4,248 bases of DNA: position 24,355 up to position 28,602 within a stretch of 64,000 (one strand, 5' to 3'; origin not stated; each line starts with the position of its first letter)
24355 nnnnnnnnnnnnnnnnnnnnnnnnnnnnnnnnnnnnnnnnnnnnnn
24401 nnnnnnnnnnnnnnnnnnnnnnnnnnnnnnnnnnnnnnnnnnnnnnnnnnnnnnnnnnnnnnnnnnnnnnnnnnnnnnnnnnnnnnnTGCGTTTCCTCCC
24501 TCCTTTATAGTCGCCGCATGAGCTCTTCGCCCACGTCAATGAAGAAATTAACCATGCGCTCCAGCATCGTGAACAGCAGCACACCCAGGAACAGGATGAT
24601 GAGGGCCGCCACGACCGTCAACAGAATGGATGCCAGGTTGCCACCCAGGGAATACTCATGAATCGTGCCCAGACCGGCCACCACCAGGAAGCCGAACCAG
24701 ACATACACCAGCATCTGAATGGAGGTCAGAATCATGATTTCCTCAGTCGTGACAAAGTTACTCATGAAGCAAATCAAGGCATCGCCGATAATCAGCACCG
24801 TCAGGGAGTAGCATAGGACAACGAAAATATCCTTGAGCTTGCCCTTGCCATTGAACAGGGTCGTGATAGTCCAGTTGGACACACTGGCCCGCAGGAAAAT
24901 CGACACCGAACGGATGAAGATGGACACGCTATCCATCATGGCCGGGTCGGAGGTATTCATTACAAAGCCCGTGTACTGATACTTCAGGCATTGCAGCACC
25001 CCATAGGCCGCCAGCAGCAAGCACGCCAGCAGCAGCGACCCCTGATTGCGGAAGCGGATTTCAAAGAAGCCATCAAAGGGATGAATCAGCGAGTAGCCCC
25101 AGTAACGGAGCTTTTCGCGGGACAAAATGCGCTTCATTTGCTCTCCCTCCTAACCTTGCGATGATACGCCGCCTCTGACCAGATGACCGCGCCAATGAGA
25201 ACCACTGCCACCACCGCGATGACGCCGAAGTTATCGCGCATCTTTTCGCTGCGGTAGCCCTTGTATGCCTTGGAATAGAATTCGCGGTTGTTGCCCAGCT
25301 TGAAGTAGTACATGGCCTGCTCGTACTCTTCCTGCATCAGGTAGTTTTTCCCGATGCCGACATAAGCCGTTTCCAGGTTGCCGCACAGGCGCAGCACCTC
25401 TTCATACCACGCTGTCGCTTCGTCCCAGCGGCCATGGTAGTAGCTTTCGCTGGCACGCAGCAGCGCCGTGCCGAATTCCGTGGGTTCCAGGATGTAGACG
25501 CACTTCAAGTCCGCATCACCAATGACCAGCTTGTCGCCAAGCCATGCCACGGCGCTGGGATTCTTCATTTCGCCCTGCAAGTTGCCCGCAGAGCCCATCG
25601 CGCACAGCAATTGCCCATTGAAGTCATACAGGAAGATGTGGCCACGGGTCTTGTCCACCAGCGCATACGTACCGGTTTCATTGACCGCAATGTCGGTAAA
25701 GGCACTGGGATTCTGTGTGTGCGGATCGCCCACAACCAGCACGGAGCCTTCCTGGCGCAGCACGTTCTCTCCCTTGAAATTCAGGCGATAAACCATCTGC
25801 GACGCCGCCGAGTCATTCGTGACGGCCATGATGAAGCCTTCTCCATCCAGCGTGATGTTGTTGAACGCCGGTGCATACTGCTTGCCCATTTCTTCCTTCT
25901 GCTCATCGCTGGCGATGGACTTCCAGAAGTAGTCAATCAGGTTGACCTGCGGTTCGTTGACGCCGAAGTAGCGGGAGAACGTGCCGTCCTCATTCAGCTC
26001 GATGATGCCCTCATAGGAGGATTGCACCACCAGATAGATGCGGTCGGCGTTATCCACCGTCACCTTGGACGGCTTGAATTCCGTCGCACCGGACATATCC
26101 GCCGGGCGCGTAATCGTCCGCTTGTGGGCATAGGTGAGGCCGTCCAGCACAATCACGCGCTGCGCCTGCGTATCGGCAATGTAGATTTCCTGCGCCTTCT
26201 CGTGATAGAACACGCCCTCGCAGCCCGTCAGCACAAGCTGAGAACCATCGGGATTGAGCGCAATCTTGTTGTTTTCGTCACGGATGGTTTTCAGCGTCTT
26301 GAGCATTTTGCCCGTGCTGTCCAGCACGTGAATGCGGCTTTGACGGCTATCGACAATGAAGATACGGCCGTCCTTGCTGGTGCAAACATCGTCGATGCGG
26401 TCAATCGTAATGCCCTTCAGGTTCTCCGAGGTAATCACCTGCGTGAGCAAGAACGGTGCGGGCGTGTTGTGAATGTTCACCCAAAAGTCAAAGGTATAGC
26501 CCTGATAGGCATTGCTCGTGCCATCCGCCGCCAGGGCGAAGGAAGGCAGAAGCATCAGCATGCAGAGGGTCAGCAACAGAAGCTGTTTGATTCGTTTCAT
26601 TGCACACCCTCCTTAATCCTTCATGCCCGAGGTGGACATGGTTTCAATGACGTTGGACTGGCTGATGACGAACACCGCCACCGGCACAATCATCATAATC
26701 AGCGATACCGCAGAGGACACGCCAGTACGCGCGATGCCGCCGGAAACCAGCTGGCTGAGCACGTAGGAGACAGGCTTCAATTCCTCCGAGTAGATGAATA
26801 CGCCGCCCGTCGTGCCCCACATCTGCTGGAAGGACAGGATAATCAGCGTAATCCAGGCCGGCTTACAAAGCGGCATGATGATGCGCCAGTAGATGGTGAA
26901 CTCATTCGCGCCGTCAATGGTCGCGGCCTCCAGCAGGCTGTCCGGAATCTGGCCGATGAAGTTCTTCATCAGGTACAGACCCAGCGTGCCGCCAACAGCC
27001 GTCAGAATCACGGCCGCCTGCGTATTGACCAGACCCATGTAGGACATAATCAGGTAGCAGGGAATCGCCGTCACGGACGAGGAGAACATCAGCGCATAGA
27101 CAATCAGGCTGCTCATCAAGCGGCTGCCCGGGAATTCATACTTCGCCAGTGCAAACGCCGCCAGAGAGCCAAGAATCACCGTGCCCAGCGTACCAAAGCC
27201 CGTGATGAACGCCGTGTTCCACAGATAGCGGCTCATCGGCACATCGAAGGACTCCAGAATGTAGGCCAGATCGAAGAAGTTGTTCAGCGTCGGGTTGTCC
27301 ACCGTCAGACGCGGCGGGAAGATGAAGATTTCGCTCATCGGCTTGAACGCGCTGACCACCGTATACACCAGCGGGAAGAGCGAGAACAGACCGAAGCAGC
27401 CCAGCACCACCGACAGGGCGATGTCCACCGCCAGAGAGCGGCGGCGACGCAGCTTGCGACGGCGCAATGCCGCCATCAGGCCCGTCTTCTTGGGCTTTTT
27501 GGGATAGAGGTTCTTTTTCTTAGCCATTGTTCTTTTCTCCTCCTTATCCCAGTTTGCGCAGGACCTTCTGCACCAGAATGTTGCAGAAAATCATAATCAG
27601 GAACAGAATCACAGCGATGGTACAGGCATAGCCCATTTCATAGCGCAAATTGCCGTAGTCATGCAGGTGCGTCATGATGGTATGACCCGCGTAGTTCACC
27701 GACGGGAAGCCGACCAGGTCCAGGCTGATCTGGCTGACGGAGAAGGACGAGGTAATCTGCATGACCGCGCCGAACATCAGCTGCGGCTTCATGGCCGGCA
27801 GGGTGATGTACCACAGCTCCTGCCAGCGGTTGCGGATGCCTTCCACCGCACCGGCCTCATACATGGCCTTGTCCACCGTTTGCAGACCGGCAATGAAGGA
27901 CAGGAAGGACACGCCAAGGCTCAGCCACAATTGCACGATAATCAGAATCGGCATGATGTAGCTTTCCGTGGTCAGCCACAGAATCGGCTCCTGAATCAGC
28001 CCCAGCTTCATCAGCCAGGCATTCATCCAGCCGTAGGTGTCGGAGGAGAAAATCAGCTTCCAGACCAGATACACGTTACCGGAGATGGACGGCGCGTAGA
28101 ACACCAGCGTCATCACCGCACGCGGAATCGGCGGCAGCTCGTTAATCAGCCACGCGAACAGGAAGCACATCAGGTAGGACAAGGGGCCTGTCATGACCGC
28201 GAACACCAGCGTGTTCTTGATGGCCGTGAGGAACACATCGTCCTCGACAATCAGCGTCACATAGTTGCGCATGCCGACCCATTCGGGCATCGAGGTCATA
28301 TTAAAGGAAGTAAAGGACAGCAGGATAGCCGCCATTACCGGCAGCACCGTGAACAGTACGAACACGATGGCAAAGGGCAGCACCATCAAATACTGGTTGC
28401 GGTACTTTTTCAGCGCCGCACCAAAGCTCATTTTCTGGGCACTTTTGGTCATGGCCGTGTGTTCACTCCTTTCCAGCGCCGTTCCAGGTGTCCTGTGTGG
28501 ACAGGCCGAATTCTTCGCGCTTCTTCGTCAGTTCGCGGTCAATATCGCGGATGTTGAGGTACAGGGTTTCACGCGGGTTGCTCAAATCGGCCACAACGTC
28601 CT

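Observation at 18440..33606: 15-kb glycan-utilisation-like locus with two permease pairs and two atypical binding proteins but no ATPase and no regulator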

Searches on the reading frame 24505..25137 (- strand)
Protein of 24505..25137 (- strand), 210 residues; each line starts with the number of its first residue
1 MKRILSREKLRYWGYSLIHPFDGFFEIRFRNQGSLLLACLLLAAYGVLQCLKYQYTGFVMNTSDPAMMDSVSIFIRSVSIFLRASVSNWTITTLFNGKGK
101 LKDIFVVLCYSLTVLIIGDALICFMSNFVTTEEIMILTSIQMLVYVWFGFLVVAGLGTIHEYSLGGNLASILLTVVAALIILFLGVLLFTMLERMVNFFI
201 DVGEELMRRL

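Call 4: search_protein_families(library=pfam, proteins=[window:24505-25137:-], max_evalue=0.01)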
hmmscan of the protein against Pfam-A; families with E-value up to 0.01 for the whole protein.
window:24505-25137:- (210 aa): 1 family
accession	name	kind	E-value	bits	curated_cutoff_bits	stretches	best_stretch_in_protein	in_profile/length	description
PF04893.22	Yip1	-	1.1e-14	55.1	28.6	1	16-184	3-171/173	Yip1 domain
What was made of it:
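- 24505..25137 (-): g06: Yip1-family polytopic membrane protein. Its start overlaps the end of g05 by 4 nt. Pfam Yip1 at 55 bits (call 4).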

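Call 8: search_protein_families(library=ncbifam, proteins=[window:24505-25137:-], max_evalue=0.001)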
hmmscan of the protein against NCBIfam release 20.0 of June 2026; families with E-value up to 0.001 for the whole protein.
window:24505-25137:- (210 aa): 0 families

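Call 72: search_protein_families(library=padloc, proteins=[window:24505-25137:-], max_evalue=0.01)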
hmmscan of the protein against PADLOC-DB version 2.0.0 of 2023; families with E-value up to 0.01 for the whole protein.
window:24505-25137:- (210 aa): 0 families

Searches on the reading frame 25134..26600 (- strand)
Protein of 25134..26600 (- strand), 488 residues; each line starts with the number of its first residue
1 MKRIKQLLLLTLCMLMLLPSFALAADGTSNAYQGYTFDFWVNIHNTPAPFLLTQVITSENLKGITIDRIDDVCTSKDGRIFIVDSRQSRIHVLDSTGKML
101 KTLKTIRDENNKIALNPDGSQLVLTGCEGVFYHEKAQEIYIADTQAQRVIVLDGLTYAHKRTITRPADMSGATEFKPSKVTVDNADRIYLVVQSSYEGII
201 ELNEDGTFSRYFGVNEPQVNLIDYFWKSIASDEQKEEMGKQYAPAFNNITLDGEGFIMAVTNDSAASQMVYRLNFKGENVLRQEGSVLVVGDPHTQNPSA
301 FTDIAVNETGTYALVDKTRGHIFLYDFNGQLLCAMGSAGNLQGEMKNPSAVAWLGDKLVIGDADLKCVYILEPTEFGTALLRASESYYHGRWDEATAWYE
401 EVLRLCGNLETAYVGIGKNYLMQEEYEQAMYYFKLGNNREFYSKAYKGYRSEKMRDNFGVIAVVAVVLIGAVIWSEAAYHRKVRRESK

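Call 4: search_protein_families(library=pfam, proteins=[window:25134-26600:-], max_evalue=0.01)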
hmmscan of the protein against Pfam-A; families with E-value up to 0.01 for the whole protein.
window:25134-26600:- (488 aa): 8 families
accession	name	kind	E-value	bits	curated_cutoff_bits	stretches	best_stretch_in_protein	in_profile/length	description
PF01436.27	NHL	-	5.3e-06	26.6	20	0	71-92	6-27/28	NHL repeat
PF07719.23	TPR_2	-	4.2e-05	23.8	27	0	382-408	7-33/34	Tetratricopeptide repeat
PF13424.12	TPR_12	-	0.00049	20.7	30.1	1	390-434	17-69/77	Tetratricopeptide repeat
PF06977.17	SdiA-regulated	-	0.00067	19.3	21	0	55-211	56-208/249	SdiA-regulated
PF13414.12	TPR_11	-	0.0014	18.7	26.8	1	387-423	5-41/42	TPR repeat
PF00515.34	TPR_1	-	0.0018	18.4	27.8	0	412-434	3-25/34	Tetratricopeptide repeat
PF25174.1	Beta-prop_THOC3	-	0.0023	17.4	305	1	71-132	93-154/272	THOC3 beta-propeller domain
PF08450.18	SGL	-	0.0064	16.6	26.3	0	128-193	3-66/246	SMP-30/Gluconolactonase/LRE-like region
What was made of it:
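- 25134..26600 (-): g05: signal peptide, extracellular NHL beta-propeller, TPR repeats and a C-terminal TM helix (460-478). Pfam NHL and TPR (call 4).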

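Call 8: search_protein_families(library=ncbifam, proteins=[window:25134-26600:-], max_evalue=0.001)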
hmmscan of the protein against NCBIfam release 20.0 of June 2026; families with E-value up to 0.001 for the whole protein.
window:25134-26600:- (488 aa): 3 families
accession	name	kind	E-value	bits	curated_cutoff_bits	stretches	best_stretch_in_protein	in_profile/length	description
NF035926.1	scyF_NHL_VPEP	equivalog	6.2e-08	32.2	350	1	30-214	115-285/376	scytonemin biosynthesis PEP-CTERM protein ScyF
NF052280.1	7_blade_YncE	equivalog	8.3e-05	21.5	400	0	129-167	261-299/338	7-bladed beta-propeller protein YncE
NF047780.1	LIC12708_fam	subfamily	0.00067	18.6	150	0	75-213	64-172/391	LIC_12708 family protein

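Call 48: search_solved_structures(query=window:25134-26600:-, max_evalue=1)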
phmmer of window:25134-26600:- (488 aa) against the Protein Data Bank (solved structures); distinct sequences matched with E-value up to 1: 84 (the best 60 are shown).
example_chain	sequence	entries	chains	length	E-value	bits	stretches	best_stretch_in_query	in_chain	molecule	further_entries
6d69_A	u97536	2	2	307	7.7e-09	37.8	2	302-351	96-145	NHL Repeat Region of D. melanogaster Thin | Thin, isoform D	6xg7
8j72_A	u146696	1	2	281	1.6e-08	36.8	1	303-360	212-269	E3 ubiquitin-protein ligase TRIM71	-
7qrx_A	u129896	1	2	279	8.3e-08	34.4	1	303-360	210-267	E3 ubiquitin-protein ligase TRIM71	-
9jur_A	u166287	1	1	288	9.7e-08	34.2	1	303-360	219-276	E3 ubiquitin-protein ligase TRIM71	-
6fpt_A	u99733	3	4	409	2.7e-06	29.4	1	304-360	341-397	E3 ubiquitin-protein ligase TRIM71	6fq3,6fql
7b96_A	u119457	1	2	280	2.8e-06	29.4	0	297-372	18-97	Isoform 2 of Tripartite motif-containing protein 2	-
7qrv_A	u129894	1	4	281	2.8e-06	29.3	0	297-372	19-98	Tripartite motif-containing protein 2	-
7b2r_A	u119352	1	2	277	2.9e-06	29.3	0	297-372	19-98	Tripartite motif-containing protein 2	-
8bu0_A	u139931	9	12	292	4.7e-06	28.6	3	385-436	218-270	Consensus tetratricopeptide repeat protein | Crystal structure of an 8-repeat consensus TPR superhelix with Zinc. | Monomer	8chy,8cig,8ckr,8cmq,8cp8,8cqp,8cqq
7qrw_A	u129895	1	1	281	2.5e-05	26.2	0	224-352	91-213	Isoform 4 of Tripartite motif-containing protein 3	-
1na0_A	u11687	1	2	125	0.00061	21.6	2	379-434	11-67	designed protein CTPR3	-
8ch0_A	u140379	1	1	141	0.00094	21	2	384-434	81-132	Consensus tetratricopeptide repeat protein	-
2fo7_A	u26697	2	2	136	0.00095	21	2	384-434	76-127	SYNTHETIC CONSENSUS TPR PROTEIN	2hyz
1na3_A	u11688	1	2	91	0.00099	21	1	378-435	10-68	designed protein CTPR2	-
6vl6_A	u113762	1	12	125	0.0019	20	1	337-435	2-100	T33_dn2A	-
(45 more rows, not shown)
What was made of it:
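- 25134..26600 (-): PDB NHL hits to Thin and TRIM71 at about 1e-8, plus TPR hits (call 48).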

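Call 72: search_protein_families(library=padloc, proteins=[window:25134-26600:-], max_evalue=0.01)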
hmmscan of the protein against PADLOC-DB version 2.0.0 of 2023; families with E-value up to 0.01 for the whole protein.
window:25134-26600:- (488 aa): 0 families

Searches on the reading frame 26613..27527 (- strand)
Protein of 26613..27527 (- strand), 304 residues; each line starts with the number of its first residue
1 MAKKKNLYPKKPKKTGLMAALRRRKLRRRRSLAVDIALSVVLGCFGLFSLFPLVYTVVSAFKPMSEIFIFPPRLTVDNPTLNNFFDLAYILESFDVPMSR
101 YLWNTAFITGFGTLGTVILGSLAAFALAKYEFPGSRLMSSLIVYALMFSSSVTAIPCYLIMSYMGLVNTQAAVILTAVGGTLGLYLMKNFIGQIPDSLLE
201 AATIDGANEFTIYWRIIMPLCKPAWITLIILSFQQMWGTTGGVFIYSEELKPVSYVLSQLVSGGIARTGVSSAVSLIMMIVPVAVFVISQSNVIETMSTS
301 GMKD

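Call 4: search_protein_families(library=pfam, proteins=[window:26613-27527:-], max_evalue=0.01)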
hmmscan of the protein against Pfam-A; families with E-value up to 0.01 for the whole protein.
window:26613-27527:- (304 aa): 1 family
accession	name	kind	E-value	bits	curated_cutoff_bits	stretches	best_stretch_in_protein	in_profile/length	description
PF00528.27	BPD_transp_1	-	1.5e-11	44.8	26.4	1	117-287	2-172/184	Binding-protein-dependent transport system inner membrane component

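Call 8: search_protein_families(library=ncbifam, proteins=[window:26613-27527:-], max_evalue=0.001)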
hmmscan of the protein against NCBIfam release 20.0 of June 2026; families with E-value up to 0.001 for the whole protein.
window:26613-27527:- (304 aa): 18 families
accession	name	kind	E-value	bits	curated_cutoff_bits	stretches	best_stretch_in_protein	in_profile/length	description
NF040932.1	ABC_arch_GlcU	equivalog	5.3e-21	75.5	340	1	38-294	5-261/272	glucose ABC transporter permease GlcU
NF008210.0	PRK10973.1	equivalog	1.2e-17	64.5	297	1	38-295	14-274/281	sn-glycerol-3-phosphate ABC transporter permease UgpE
NF008231.0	PRK10998.1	equivalog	1.1e-15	58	261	1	93-304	76-296/296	maltose ABC transporter permease MalG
TIGR02139.1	permease_CysT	equivalog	4.4e-12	46.1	246.1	1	112-297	62-261/265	sulfate ABC transporter permease subunit CysT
NF007047.0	PRK09500.1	equivalog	1.5e-11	44.4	326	1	111-291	69-250/257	spermidine/putrescine ABC transporter permease PotC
TIGR02141.1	modB_ABC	equivalog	1.5e-10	41.1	182.6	1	109-295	7-206/208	molybdate ABC transporter permease subunit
TIGR00969.1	3a0106s02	subfamily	3.2e-10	39.9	240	1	116-295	77-270/272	sulfate ABC transporter permease subunit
NF011624.0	PRK15050.1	equivalog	5.9e-09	35.4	247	1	48-177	38-150/297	2-aminoethylphosphonate ABC transporter permease subunit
TIGR01581.1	Mo_ABC_porter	hypoth_equivalog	9.7e-09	35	210.3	1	109-284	30-219/225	ABC transporter permease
TIGR02140.1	permease_CysW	equivalog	2e-07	30.8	329.1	1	116-297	63-258/261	sulfate ABC transporter permease subunit CysW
NF008208.0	PRK10971.1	equivalog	7.9e-07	28.8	415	1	112-283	70-255/277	sulfate/thiosulfate ABC transporter permease CysT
NF006939.0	PRK09421.1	equivalog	5.4e-06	26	262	0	192-296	117-222/230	molybdate ABC transporter permease subunit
NF008232.0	PRK10999.1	equivalog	1.3e-05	24.2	392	1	186-233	393-440/520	maltose ABC transporter permease MalF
TIGR03226.1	PhnU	equivalog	0.00012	21.7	283.45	0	192-286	203-297/311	2-aminoethylphosphonate ABC transporter permease subunit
NF040931.1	ABC_arch_GlcT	equivalog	0.00013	21.7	360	1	177-285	153-263/278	glucose ABC transporter permease GlcT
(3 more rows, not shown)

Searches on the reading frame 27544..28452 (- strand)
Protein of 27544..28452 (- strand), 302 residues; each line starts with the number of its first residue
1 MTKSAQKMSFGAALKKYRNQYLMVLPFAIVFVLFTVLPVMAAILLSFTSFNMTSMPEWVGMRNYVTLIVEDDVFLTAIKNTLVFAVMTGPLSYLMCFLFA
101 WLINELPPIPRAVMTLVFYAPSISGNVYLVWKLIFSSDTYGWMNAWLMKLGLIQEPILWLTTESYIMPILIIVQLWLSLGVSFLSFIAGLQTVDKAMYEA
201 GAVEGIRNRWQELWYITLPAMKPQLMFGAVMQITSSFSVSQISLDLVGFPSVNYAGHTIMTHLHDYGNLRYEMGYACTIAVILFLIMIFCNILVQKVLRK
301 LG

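Call 4: search_protein_families(library=pfam, proteins=[window:27544-28452:-], max_evalue=0.01)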
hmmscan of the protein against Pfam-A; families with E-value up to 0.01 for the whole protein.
window:27544-28452:- (302 aa): 1 family
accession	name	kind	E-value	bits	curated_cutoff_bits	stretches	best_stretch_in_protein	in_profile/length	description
PF00528.27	BPD_transp_1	-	0.00013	22.2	26.4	1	102-297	43-178/184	Binding-protein-dependent transport system inner membrane component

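Call 8: search_protein_families(library=ncbifam, proteins=[window:27544-28452:-], max_evalue=0.001)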
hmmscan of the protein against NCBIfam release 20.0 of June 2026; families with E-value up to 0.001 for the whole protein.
window:27544-28452:- (302 aa): 8 families
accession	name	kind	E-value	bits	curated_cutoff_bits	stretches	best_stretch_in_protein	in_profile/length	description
NF007044.0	PRK09497.1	equivalog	1.3e-14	54.4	348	1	23-300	11-280/285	spermidine/putrescine ABC transporter permease PotB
NF007852.0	PRK10561.1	equivalog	1.4e-12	48.1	335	1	19-293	13-283/295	sn-glycerol-3-phosphate ABC transporter permease UgpA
NF040931.1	ABC_arch_GlcT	equivalog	2.1e-12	47.3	360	1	23-288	1-261/278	glucose ABC transporter permease GlcT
NF007963.0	PRK10683.1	equivalog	1.8e-06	27.6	489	1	21-296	42-307/317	putrescine ABC transporter permease PotH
TIGR02140.1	permease_CysW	equivalog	2.1e-06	27.4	329.1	1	31-297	13-254/261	sulfate ABC transporter permease subunit CysW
NF043074.1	MMSYN1_0196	equivalog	2.5e-05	23.7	350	1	20-297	10-266/277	spermidine/putrescine ABC transporter permease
TIGR00969.1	3a0106s02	subfamily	4.5e-05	23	240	1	23-298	18-269/272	sulfate ABC transporter permease subunit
NF008232.0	PRK10999.1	equivalog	0.00094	18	392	1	58-286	264-503/520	maltose ABC transporter permease MalF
